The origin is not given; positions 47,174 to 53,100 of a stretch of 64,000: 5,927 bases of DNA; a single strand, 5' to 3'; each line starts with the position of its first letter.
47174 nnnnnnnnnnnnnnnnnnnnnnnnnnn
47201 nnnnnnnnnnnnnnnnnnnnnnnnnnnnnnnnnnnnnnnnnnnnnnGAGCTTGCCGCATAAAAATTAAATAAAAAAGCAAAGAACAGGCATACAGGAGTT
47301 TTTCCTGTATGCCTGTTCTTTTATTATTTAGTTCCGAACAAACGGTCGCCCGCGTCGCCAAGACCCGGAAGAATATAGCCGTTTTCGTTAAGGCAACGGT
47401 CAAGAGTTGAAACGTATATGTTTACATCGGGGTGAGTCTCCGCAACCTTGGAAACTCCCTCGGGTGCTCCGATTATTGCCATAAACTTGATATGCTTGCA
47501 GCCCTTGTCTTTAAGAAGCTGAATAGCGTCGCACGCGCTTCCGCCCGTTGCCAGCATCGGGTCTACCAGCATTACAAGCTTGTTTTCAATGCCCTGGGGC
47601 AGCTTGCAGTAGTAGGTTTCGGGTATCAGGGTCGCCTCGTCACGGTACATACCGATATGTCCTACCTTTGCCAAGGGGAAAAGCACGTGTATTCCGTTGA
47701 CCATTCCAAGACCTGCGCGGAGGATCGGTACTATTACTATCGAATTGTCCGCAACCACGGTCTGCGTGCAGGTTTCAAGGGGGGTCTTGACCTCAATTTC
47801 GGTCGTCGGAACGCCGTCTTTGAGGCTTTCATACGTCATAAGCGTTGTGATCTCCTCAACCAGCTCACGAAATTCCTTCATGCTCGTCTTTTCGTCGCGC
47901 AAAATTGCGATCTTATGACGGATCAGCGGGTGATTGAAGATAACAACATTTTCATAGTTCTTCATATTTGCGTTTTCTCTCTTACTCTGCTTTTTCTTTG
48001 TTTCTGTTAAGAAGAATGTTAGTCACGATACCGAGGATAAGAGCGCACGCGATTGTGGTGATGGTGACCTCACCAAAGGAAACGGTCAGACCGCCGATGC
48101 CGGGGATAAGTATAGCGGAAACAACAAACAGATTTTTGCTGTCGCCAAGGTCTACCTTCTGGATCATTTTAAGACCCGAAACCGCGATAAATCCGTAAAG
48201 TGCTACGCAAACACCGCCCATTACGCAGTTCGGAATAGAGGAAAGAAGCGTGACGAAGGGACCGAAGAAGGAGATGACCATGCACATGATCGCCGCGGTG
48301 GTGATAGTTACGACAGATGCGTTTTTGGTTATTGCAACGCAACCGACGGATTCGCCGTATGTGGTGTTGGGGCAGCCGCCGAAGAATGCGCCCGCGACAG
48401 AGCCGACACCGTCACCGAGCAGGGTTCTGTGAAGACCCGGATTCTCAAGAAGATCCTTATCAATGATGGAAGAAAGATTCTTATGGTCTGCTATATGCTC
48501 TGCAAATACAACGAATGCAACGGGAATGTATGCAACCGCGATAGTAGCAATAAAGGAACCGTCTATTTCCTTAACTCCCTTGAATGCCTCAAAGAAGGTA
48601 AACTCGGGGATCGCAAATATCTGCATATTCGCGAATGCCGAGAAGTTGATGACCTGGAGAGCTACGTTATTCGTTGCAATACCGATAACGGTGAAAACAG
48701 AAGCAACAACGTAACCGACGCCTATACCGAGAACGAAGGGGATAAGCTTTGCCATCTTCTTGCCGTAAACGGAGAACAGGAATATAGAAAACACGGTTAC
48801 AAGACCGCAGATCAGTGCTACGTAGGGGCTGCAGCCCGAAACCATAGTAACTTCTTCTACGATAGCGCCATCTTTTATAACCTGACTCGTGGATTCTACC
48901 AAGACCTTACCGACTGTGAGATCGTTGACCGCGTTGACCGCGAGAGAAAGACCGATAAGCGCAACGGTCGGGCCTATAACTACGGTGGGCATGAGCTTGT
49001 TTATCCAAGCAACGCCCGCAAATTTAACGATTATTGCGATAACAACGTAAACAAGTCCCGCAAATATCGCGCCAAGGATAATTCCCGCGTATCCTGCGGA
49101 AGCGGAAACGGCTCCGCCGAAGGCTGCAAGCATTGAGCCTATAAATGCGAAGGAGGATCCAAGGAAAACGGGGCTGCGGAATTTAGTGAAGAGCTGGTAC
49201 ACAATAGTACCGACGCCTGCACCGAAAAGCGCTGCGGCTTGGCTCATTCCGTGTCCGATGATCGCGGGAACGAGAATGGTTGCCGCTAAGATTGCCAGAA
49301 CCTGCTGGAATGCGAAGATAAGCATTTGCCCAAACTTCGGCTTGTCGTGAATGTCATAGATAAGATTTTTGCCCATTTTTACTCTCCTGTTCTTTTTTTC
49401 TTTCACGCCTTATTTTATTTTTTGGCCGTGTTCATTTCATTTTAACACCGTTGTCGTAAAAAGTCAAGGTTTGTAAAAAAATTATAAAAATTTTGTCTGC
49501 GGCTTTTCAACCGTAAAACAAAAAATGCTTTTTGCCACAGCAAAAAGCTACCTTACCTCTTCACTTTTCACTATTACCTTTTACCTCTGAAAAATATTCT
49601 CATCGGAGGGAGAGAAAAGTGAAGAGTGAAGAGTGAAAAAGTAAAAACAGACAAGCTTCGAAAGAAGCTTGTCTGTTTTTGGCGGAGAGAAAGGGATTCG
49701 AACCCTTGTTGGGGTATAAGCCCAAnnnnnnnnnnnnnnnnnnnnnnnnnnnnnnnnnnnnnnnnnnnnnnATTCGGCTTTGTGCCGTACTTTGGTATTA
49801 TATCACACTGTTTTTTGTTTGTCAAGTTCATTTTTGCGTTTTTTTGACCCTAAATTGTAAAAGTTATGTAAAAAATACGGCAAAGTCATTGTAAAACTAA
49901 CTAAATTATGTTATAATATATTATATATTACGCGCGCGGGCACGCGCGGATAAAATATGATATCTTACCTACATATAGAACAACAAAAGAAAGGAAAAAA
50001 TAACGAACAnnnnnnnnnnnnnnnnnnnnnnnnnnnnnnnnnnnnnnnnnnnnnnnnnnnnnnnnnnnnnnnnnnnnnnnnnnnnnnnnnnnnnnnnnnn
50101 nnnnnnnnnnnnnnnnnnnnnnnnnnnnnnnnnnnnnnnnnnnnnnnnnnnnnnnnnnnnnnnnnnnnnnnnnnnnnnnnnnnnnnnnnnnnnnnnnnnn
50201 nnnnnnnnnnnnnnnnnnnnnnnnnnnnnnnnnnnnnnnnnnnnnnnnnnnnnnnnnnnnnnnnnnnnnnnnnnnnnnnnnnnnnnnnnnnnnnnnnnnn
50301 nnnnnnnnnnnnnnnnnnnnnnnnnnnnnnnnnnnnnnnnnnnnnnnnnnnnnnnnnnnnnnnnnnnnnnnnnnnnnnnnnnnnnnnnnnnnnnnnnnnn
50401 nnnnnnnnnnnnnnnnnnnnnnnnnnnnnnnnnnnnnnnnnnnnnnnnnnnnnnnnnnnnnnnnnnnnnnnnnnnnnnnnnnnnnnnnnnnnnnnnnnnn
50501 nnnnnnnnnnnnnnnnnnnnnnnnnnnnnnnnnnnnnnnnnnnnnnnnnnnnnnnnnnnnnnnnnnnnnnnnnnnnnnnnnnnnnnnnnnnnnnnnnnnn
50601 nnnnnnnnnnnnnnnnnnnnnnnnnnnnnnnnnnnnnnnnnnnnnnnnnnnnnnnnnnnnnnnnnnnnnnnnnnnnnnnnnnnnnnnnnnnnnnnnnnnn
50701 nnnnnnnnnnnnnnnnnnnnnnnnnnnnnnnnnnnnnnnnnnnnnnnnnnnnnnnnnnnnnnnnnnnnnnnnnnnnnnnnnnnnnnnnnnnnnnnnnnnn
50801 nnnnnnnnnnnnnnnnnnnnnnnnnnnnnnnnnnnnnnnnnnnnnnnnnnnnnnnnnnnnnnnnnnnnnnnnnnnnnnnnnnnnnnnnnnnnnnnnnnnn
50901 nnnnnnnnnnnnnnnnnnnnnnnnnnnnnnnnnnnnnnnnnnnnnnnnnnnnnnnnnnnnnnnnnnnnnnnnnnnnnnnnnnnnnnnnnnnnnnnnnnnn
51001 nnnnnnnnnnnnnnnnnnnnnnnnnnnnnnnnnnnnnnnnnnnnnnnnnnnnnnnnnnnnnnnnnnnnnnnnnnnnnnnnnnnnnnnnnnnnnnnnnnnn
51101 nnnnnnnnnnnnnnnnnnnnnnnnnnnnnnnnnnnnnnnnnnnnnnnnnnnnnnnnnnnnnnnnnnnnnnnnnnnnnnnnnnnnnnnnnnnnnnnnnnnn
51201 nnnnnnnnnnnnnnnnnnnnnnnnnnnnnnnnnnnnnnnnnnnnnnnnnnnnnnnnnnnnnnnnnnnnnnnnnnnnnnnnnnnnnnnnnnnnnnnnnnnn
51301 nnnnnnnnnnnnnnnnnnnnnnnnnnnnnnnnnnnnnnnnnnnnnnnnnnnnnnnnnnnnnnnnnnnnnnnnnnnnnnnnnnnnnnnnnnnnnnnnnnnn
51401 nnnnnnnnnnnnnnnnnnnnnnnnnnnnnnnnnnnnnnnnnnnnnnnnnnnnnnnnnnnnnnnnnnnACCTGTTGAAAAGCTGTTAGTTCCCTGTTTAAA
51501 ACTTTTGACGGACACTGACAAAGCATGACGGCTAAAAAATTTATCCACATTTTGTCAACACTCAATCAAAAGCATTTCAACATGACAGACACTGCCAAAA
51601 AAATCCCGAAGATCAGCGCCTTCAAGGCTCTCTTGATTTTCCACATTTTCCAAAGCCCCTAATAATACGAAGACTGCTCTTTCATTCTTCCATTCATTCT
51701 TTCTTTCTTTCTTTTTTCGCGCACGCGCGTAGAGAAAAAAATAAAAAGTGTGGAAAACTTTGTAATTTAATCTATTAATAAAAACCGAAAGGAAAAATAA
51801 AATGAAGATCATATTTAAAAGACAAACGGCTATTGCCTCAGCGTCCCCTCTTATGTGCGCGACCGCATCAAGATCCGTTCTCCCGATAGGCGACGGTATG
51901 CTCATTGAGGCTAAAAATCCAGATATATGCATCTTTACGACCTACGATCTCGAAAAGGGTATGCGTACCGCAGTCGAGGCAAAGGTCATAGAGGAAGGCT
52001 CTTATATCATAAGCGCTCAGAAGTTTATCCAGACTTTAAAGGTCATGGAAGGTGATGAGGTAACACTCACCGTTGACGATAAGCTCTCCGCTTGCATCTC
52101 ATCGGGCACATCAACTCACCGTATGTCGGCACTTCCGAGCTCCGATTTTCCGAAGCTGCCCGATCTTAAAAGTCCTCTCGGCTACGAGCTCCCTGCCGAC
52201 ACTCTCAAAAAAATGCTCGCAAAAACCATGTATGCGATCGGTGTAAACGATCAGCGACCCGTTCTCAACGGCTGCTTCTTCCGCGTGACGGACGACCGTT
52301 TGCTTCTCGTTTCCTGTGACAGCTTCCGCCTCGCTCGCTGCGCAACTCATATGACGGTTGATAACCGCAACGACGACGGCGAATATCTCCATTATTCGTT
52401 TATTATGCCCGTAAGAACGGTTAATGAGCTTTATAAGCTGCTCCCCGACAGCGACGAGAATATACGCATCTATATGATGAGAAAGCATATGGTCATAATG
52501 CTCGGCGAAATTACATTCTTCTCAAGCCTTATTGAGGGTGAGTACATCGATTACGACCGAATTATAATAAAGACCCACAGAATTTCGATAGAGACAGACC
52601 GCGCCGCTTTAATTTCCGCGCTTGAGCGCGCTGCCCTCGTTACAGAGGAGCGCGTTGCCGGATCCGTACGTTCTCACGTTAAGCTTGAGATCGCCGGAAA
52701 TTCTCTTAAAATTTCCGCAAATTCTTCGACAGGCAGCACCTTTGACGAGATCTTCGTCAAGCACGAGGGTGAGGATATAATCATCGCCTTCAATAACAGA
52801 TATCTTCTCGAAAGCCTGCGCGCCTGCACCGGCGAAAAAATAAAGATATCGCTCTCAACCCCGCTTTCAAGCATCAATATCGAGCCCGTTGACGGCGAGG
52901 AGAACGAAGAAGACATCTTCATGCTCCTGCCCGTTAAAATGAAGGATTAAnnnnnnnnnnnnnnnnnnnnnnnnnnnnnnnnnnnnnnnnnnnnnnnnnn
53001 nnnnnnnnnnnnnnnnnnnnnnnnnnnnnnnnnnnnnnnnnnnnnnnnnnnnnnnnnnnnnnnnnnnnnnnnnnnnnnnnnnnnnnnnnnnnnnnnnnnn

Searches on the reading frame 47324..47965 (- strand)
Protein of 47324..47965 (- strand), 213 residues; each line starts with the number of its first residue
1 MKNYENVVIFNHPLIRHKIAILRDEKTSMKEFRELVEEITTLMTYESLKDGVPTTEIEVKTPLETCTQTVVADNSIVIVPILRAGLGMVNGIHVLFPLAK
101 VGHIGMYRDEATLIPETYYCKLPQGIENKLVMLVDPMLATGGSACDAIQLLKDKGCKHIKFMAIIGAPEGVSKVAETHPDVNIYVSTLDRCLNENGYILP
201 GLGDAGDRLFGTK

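Call 5: search_protein_families(library=pfam, proteins=[window:47324-47965:-])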
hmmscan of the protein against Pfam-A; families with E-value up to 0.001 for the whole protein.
window:47324-47965:- (213 aa): 2 families
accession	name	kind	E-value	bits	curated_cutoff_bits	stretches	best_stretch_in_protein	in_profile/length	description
PF14681.12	UPRTase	-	7.4e-78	261.2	27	1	10-212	2-206/206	Uracil phosphoribosyltransferase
PF00156.33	Pribosyltran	-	8.1e-10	38.7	26.3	1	57-174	13-133/158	Phosphoribosyl transferase domain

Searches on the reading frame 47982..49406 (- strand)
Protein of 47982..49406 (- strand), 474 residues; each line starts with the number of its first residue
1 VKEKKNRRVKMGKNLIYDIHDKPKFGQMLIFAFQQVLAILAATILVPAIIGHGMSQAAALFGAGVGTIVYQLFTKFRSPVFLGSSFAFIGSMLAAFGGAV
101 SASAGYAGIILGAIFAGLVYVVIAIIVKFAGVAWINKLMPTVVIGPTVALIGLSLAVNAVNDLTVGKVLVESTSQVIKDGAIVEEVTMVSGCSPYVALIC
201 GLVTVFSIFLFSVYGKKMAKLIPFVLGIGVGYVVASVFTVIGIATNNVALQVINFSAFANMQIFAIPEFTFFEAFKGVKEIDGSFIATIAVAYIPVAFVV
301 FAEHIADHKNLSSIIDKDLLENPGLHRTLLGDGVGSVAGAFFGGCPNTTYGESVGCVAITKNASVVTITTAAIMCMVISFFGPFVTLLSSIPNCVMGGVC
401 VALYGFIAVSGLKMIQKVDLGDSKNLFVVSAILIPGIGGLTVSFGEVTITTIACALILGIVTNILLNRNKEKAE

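Call 5: search_protein_families(library=pfam, proteins=[window:47982-49406:-])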
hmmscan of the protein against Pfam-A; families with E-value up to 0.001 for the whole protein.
window:47982-49406:- (474 aa): 1 family
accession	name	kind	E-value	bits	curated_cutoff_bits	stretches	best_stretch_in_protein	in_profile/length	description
PF00860.26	Xan_ur_permease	-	1.7e-70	238.1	27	1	26-442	1-386/389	Permease family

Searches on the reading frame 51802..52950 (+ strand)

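Call 24: search_protein_families(library=pfam, proteins=[window:51802-52950:+], max_evalue=0.00001)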
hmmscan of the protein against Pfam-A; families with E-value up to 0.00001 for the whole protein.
window:51802-52950:+ (382 aa): 3 families
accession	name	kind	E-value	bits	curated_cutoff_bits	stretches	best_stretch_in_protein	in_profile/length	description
PF02767.21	DNA_pol3_beta_2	-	5.2e-26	91.6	27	1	129-248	1-114/116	DNA polymerase III beta subunit, central domain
PF00712.24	DNA_pol3_beta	-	1.7e-24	86.7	24.4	1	1-120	1-120/120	DNA polymerase III beta subunit, N-terminal domain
PF02768.20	DNA_pol3_beta_3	-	4.3e-18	65.7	27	1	254-372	3-117/121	DNA polymerase III beta subunit, C-terminal domain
